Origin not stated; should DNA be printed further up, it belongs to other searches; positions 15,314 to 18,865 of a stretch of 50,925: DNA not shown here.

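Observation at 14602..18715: Orphan two-gene module: a 1083-aa PilV/shufflon-N-like type IV pilin with a large unrecognised extension, plus a membrane-anchored partner, with no pilus machinery in the window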

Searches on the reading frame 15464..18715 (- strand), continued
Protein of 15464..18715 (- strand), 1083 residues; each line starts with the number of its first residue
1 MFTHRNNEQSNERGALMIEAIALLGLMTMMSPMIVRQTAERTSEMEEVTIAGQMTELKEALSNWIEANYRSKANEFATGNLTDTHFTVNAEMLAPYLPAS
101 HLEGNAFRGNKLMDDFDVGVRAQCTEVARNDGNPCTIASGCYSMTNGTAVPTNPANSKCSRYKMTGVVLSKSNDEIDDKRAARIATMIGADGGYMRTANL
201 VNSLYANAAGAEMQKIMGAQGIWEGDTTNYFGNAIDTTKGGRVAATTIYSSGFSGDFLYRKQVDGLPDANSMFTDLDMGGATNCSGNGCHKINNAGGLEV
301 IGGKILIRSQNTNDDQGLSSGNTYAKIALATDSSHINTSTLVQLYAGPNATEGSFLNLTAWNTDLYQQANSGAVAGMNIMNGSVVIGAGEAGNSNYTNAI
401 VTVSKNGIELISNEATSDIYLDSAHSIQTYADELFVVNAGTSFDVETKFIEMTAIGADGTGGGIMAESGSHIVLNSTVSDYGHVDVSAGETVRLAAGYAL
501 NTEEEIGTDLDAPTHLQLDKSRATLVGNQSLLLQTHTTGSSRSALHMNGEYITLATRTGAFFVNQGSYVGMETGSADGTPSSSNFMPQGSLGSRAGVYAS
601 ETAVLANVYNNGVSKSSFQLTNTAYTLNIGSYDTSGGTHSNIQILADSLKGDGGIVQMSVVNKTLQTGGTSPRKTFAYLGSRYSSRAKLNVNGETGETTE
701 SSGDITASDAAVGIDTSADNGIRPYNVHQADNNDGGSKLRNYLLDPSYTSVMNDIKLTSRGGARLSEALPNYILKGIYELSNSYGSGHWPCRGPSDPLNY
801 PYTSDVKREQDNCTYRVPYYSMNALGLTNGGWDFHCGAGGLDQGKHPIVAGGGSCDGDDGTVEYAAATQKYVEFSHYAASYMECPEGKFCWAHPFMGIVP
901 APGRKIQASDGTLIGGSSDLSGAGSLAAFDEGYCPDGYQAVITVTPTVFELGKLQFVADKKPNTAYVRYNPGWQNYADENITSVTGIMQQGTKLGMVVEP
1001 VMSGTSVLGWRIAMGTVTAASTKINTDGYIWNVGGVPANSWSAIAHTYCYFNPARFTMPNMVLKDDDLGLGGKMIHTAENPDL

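Call 49: fold_search(model_id=the predicted structure, library=pdb)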
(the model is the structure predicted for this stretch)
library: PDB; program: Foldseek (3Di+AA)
matches with E <= 10: 317; with E <= 0.001: 0
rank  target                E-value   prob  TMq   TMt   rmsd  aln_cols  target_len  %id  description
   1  8ond_B                8.2e-02  0.12  0.05  0.11  22.0       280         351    9  Structure of the C-terminal domains of the Bdellovibrio bacteriovorus Bd2133 fibre (released 2023-10-25)
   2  2gje_D                1.8e-01  0.28  0.05  0.23  15.4       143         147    6  Structure of a guideRNA-binding protein complex bound to a gRNA (released 2006-09-05)
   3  8j07_A                1.9e-01  0.33  0.06  0.20  12.9       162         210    9  96nm repeat of human respiratory doublet microtubule and associated axonemal complexes (released 2023-07-26)
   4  8ond_A                2.3e-01  0.08  0.05  0.11  22.2       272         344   11  Structure of the C-terminal domains of the Bdellovibrio bacteriovorus Bd2133 fibre (released 2023-10-25)
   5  7sqc_7A               2.7e-01  0.66  0.07  0.45   8.3       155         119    6  Ciliary C1 central pair apparatus isolated from Chlamydomonas reinhardtii (released 2022-04-13)
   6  7sqc_V0               2.9e-01  0.54  0.06  0.24   8.1       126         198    8  Ciliary C1 central pair apparatus isolated from Chlamydomonas reinhardtii (released 2022-04-13)
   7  9uo9                  3.0e-01  0.35  0.06  0.18  10.9       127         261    9  Structure of mouse Junctophilin-2 (released 2026-01-21)
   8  7sqc_7E               3.2e-01  0.63  0.07  0.46   8.4       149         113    7  Ciliary C1 central pair apparatus isolated from Chlamydomonas reinhardtii (released 2022-04-13)
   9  2gia_B                3.2e-01  0.18  0.05  0.22  15.4       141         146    6  Crystal structures of trypanosoma bruciei MRP1/MRP2 (released 2006-09-05)
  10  2ol7_B                3.4e-01  0.85  0.07  0.25   6.1       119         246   10  The crystal structure of OspA mutant (released 2007-12-11)
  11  6sg9_FV               3.6e-01  0.25  0.05  0.20  13.7       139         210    6  Head domain of the mt-SSU assemblosome from Trypanosoma brucei (released 2019-09-18)
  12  4uxg_I                3.6e-01  0.03  0.04  0.07  25.2       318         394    8  Crystal structure of the carboxy-terminal region of the bacteriophage T4 proximal long tail fibre protein gp34, R32 na (released 2015-09-30)
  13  7sqc_7I               3.8e-01  0.60  0.07  0.45   8.3       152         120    6  Ciliary C1 central pair apparatus isolated from Chlamydomonas reinhardtii (released 2022-04-13)
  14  3q4k_A                4.2e-01  0.13  0.03  0.07  14.0        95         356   12  Structure of a small peptide ligand bound to E.coli DNA sliding clamp (released 2011-12-28)
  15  7sqc_7C               4.4e-01  0.57  0.07  0.45   8.3       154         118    7  Ciliary C1 central pair apparatus isolated from Chlamydomonas reinhardtii (released 2022-04-13)
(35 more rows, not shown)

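Call 51: find_related_loci(query=A2, collection=genome_contigs, flank=10000)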
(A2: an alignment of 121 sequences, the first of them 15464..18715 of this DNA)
Query A2 (1083 aa) in genome_contigs; peptide patterns used: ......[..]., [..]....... (x = any residue, [..] = any of these).
45 stretches matched a pattern; 26 encode a relative of the query (tblastn E <= 1e-3); 23 distinct loci.
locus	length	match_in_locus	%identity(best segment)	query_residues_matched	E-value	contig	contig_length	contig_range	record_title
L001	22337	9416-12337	44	1-1068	0e+0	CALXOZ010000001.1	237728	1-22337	MAG: uncultured Alphaproteobacteria bacterium isolate BRZ_E__bin160 genome assembly, contig: BRZ_E__NODE_21_length_23772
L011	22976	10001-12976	36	7-1061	1e-171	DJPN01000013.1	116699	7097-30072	MAG TPA_asm: Alphaproteobacteria bacterium UBA6411 UBA6411_contig_4934, whole genome shotgun sequence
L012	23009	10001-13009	35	7-1061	3e-163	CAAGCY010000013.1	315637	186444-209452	MAG TPA_asm: Alphaproteobacteria bacterium, isolate HGM16787, WGS project CAAGCY010000000 data, contig: SRS476139_58_k11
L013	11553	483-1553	71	1-347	6e-158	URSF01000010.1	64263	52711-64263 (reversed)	uncultured Rhodospirillaceae bacterium isolate UMGS1296 genome assembly, contig: NODE_210_length_64263_cov_11.646944, wh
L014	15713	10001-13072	34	8-1072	1e-157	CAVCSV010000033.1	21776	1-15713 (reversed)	Limosilactobacillus gorillae isolate H07622-L1_cleanbin_000006 genome assembly, contig: Spades_H07622-L1_contig_1321, wh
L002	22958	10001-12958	49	1-1083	0e+0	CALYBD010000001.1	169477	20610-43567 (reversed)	MAG: uncultured Alphaproteobacteria bacterium isolate BRZ_CT__bin99 genome assembly, contig: BRZ_CT__NODE_132_length_169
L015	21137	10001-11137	60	9-368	6e-138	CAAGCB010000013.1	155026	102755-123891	MAG TPA_asm: Alphaproteobacteria bacterium, isolate HGM16793, WGS project CAAGCB010000000 data, contig: SRS476094_28_k11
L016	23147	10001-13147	56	11-1061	7e-137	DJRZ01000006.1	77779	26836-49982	MAG TPA_asm: Alphaproteobacteria bacterium UBA6347 UBA6347_contig_1921, whole genome shotgun sequence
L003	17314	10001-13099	64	1-1064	3e-133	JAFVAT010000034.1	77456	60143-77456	MAG: Alphaproteobacteria bacterium isolate RGIG5000 Roe_deer_Rumen-5__c4536, whole genome shotgun sequence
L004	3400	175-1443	48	591-1083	6e-138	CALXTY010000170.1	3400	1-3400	MAG: uncultured Alphaproteobacteria bacterium isolate BRZ_DM__bin96 genome assembly, contig: BRZ_DM__NODE_39096_length_3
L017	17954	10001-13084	33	5-1075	6e-126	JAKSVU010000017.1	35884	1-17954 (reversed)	MAG: Alphaproteobacteria bacterium isolate Horse_feces367 MAG367_17, whole genome shotgun sequence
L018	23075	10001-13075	63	1-1083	4e-123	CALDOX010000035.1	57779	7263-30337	MAG TPA_asm: uncultured Alphaproteobacteria bacterium isolate SRR6425755_bin.60_CONCOCT_v1.1_MAG genome assembly, contig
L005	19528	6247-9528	59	1-1083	2e-120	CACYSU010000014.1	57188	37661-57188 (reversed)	MAG: uncultured Rhodospirillales bacterium isolate RUG12246 genome assembly, contig: RUG12246_asm_14, whole genome shotg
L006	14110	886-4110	59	1-1069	3e-117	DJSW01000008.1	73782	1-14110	MAG TPA_asm: Alphaproteobacteria bacterium UBA6324 UBA6324_contig_231, whole genome shotgun sequence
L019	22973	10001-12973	55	1-1064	1e-111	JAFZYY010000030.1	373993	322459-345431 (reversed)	MAG: Alphaproteobacteria bacterium isolate RGIG8225 Water_buffalos_Rumen-5__c2110845, whole genome shotgun sequence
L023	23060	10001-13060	49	10-1062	2e-77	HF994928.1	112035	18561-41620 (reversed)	Acetobacter sp. CAG:977 genomic scaffold, scf81, whole genome shotgun sequence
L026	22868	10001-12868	48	8-1083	1e-77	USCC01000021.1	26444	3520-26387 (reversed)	uncultured Rhodospirillaceae bacterium isolate UMGS1574 genome assembly, contig: NODE_990_length_26444_cov_6.213119, who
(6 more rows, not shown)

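Call 55: search_protein_families(library=pfam, proteins=[L012:41-1273:+, L012:1371-2102:+, L012:2086-3702:+, L012:3719-5107:+, L012:5076-6515:+, L012:6569-8245:+, L012:8187-9350:+, L012:9397-9750:+, L012:9989-13063:+, L012:13076-13948:+], max_evalue=0.01)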
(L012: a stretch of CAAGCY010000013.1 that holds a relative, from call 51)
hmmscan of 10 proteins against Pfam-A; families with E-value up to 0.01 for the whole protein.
L012:41-1273:+ (410 aa): 0 families

L012:1371-2102:+ (243 aa): 1 family
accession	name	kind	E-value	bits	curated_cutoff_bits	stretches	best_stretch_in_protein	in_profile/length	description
PF10671.14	TcpQ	-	1.3e-15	57.6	27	1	159-235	2-78/80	Toxin co-regulated pilus biosynthesis protein Q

L012:2086-3702:+ (538 aa): 2 families
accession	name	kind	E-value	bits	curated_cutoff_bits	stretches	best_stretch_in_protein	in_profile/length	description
PF00263.26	Secretin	-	1.2e-11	44.9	27.5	1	361-500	1-133/169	Bacterial type II and III secretion system protein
PF03958.22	Secretin_N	-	0.00086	19.9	28.2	1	232-275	12-62/69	Bacterial type II/III secretion system short domain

L012:3719-5107:+ (462 aa): 1 family
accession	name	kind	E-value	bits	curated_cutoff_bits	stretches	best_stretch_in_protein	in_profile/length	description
PF06864.17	PAP_PilO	-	1.8e-24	86.8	26.7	1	54-458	5-418/419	Pilin accessory protein (PilO)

L012:5076-6515:+ (479 aa): 0 families

L012:6569-8245:+ (558 aa): 4 families
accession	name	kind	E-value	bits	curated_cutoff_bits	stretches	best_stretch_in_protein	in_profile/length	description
PF00437.27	T2SSE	-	9.8e-65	219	24.9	1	141-547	10-370/370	Type II/IV secretion system protein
PF13401.12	AAA_22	-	0.0015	19.3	27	1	291-383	6-100/130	AAA domain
PF01580.24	FtsK_SpoIIIE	-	0.0042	17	24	1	284-316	34-65/221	FtsK/SpoIIIE family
PF25199.1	nSTAND_NTPase5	-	0.0045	17.2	34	1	292-322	43-73/145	Novel STAND NTPase 5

L012:8187-9350:+ (387 aa): 1 family
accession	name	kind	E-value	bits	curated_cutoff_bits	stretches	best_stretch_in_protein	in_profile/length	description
PF00482.28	T2SSF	-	3.1e-22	79.3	25.2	2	258-374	4-121/125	Type II secretion system (T2SS), protein F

L012:9397-9750:+ (117 aa): 0 families

L012:9989-13063:+ (1024 aa): 2 families
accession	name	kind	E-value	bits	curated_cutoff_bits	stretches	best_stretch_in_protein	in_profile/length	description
PF04790.18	Sarcoglycan_1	-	5.7e-05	23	32.5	1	408-479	149-218/259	Sarcoglycan complex subunit protein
PF10106.14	DUF2345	-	0.0079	16.5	30.7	1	454-507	87-140/151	Uncharacterized protein conserved in bacteria (DUF2345)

L012:13076-13948:+ (290 aa): 0 families
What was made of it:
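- The pair is physically joined to a pil operon in L012 (call 55).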

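Call 58: find_related_loci(query=L012:6569-8245:+, collection=genome_contigs, flank=10000)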
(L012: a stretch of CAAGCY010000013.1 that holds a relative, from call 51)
Query L012:6569-8245:+ (558 aa) in genome_contigs; peptide patterns used: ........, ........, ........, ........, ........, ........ (x = any residue, [..] = any of these).
417 stretches matched a pattern; 331 encode a relative of the query (tblastn E <= 1e-3); the best 80 are kept; 80 distinct loci.
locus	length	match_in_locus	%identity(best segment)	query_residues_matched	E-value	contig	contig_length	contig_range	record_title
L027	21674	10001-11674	100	1-558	0e+0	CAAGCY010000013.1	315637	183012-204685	MAG TPA_asm: Alphaproteobacteria bacterium, isolate HGM16787, WGS project CAAGCY010000000 data, contig: SRS476139_58_k11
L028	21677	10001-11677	96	1-558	0e+0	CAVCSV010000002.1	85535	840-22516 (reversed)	Limosilactobacillus gorillae isolate H07622-L1_cleanbin_000006 genome assembly, contig: Spades_H07622-L1_contig_123, who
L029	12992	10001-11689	95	2-558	0e+0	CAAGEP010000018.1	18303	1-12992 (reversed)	MAG TPA_asm: Alphaproteobacteria bacterium, isolate HGM16788, WGS project CAAGEP010000000 data, contig: SRS476164_70_k11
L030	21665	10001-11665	95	2-558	0e+0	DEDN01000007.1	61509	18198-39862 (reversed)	MAG TPA_asm: Alphaproteobacteria bacterium UBA2903 UBA2903_contig_417, whole genome shotgun sequence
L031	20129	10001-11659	91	3-558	0e+0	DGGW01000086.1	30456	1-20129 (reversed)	MAG TPA_asm: Alphaproteobacteria bacterium UBA3864 UBA3864_contig_32265, whole genome shotgun sequence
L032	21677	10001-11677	85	3-558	0e+0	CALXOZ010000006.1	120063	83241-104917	MAG: uncultured Alphaproteobacteria bacterium isolate BRZ_E__bin160 genome assembly, contig: BRZ_E__NODE_210_length_1200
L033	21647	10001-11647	85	9-558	0e+0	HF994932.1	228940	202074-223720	Acetobacter sp. CAG:977 genomic scaffold, scf61, whole genome shotgun sequence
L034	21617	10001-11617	86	18-558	0e+0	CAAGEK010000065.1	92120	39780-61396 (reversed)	MAG TPA_asm: Alphaproteobacteria bacterium, isolate HGM16795, WGS project CAAGEK010000000 data, contig: SRS476163_71_k11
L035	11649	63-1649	87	29-558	0e+0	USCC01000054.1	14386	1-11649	uncultured Rhodospirillaceae bacterium isolate UMGS1574 genome assembly, contig: NODE_2190_length_14386_cov_6.265578, wh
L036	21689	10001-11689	85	2-558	0e+0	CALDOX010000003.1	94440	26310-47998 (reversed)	MAG TPA_asm: uncultured Alphaproteobacteria bacterium isolate SRR6425755_bin.60_CONCOCT_v1.1_MAG genome assembly, contig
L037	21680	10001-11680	86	2-558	0e+0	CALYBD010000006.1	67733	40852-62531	MAG: uncultured Alphaproteobacteria bacterium isolate BRZ_CT__bin99 genome assembly, contig: BRZ_CT__NODE_699_length_677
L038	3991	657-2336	85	2-558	0e+0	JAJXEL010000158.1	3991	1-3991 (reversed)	MAG: Alphaproteobacteria bacterium isolate C13_60.fa NODE_8025_length_3991_cov_6.416159, whole genome shotgun sequence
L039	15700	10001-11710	82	3-558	0e+0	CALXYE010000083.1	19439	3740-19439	MAG: uncultured Alphaproteobacteria bacterium isolate E04__bin108 genome assembly, contig: E04__k127_8649872, whole geno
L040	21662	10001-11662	86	2-558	0e+0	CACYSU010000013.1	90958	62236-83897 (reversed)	MAG: uncultured Rhodospirillales bacterium isolate RUG12246 genome assembly, contig: RUG12246_asm_13, whole genome shotg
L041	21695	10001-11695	84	3-558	0e+0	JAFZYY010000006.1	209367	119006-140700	MAG: Alphaproteobacteria bacterium isolate RGIG8225 Water_buffalos_Rumen-5__c340671, whole genome shotgun sequence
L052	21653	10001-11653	68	2-558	0e+0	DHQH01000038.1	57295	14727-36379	MAG TPA_asm: Alphaproteobacteria bacterium UBA5343 UBA5343_contig_103, whole genome shotgun sequence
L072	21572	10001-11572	65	31-558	0e+0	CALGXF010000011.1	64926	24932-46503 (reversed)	MAG TPA_asm: uncultured Alphaproteobacteria bacterium isolate ERR1995250_bin.62_CONCOCT_v1.1_MAG genome assembly, contig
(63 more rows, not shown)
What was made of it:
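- The pair and the machinery co-occur across at least 19 bins (call 58).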
